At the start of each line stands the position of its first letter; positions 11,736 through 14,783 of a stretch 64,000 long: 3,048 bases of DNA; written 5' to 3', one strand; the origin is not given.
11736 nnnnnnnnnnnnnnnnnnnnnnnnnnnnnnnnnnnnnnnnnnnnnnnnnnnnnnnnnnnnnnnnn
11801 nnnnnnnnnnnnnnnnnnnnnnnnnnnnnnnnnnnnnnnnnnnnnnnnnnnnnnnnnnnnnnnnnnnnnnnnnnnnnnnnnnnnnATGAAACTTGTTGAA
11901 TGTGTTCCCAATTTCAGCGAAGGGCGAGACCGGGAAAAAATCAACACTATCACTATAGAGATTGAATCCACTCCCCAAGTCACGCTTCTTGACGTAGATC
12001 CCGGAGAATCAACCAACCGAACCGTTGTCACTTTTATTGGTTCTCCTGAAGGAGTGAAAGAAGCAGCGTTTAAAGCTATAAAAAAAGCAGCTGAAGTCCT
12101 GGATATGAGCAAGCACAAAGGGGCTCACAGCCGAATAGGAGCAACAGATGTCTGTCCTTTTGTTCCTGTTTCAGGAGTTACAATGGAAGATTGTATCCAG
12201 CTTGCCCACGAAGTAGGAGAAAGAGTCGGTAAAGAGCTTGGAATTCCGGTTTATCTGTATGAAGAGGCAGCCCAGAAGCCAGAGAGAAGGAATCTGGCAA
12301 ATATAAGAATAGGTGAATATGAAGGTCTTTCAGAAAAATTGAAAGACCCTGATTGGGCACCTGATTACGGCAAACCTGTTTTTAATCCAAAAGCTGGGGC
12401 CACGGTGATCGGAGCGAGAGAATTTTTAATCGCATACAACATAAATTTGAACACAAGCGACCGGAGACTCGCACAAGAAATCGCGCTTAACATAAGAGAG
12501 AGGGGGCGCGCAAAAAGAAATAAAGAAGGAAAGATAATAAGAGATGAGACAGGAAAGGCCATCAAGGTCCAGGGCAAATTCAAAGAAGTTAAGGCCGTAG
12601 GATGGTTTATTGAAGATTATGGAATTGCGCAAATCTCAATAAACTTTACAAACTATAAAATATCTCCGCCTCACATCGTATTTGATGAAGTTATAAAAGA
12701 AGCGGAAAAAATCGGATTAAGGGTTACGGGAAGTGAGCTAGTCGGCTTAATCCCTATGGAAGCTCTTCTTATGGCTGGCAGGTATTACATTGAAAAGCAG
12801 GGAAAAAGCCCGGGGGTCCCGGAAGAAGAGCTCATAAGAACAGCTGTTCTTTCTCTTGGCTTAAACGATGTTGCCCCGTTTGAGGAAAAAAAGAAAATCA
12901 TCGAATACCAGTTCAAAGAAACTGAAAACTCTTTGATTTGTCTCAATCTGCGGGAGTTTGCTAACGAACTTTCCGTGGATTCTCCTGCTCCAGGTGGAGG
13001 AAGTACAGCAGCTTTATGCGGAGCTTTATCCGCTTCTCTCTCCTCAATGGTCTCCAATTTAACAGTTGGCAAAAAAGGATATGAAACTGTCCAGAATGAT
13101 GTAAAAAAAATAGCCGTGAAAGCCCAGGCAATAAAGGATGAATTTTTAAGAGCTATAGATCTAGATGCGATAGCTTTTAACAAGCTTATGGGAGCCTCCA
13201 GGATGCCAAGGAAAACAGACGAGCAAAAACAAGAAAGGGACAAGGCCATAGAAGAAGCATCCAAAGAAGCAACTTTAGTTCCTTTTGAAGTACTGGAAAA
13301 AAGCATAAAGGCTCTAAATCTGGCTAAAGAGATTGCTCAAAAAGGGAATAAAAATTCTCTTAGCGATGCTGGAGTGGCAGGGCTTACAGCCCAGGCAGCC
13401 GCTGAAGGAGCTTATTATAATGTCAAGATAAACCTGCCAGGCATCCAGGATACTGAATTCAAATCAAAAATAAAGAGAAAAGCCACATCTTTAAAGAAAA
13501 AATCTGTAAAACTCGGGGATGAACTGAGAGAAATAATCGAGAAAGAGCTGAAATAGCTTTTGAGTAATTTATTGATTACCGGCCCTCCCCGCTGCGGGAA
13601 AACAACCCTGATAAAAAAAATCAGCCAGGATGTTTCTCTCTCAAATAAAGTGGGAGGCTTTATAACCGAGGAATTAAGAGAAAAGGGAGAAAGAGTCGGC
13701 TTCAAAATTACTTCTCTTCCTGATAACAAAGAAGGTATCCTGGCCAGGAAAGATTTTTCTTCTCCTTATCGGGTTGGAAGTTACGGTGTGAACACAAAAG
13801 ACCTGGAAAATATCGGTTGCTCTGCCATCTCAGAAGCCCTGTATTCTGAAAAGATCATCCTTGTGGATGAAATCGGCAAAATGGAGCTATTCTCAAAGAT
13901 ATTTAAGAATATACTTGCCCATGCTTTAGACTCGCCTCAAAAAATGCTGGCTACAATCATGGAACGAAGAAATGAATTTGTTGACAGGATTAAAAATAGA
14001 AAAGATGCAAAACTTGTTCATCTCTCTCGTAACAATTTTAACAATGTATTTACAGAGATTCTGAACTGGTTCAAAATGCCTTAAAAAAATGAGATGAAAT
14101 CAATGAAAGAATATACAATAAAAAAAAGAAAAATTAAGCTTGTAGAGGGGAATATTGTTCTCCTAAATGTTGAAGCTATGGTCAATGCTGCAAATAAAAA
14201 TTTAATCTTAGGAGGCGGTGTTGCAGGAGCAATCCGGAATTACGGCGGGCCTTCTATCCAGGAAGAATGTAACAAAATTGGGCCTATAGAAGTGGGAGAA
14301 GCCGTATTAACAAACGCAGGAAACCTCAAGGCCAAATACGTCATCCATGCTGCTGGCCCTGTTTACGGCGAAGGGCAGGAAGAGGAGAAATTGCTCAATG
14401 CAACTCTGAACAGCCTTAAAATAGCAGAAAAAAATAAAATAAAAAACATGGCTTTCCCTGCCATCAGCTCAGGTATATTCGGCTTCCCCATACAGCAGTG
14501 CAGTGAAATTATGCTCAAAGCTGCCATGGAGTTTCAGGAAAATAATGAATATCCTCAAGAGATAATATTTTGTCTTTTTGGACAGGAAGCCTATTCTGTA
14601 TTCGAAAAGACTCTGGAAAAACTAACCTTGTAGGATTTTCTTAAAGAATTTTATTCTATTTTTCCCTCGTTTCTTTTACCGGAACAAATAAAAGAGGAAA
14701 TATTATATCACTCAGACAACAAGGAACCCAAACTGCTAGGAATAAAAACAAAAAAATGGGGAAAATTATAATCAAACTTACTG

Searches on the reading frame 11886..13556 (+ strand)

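Call 57: search_protein_families(library=pfam, proteins=[window:11886-13556:+], max_evalue=0.00001)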
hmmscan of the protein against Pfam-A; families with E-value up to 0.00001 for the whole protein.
window:11886-13556:+ (556 aa): 3 families
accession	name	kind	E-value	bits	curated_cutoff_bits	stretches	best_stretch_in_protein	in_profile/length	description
PF07837.17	FTCD_N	-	1.9e-75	252.9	27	1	3-178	1-176/176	Formiminotransferase domain, N-terminal subdomain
PF04961.17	FTCD_C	-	9.8e-65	218.1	24.5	1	355-533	2-180/182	Formiminotransferase-cyclodeaminase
PF02971.19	FTCD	-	2.3e-57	193.4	24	1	180-341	1-145/145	Formiminotransferase domain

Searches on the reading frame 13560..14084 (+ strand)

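Call 57: search_protein_families(library=pfam, proteins=[window:13560-14084:+], max_evalue=0.00001)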
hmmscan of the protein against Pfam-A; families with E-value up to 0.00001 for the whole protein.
window:13560-14084:+ (174 aa): 1 family
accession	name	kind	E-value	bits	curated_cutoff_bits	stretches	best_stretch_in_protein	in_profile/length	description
PF03266.21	NTPase_1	-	2.4e-50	171.1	23.9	1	3-168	1-168/168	NTPase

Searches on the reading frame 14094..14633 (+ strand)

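Call 57: search_protein_families(library=pfam, proteins=[window:14094-14633:+], max_evalue=0.00001)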
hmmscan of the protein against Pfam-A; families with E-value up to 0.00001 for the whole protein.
window:14094-14633:+ (179 aa): 1 family
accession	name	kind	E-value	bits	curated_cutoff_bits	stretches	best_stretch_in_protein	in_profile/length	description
PF01661.27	Macro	-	5.4e-40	136.5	22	1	30-140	1-118/118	Macro domain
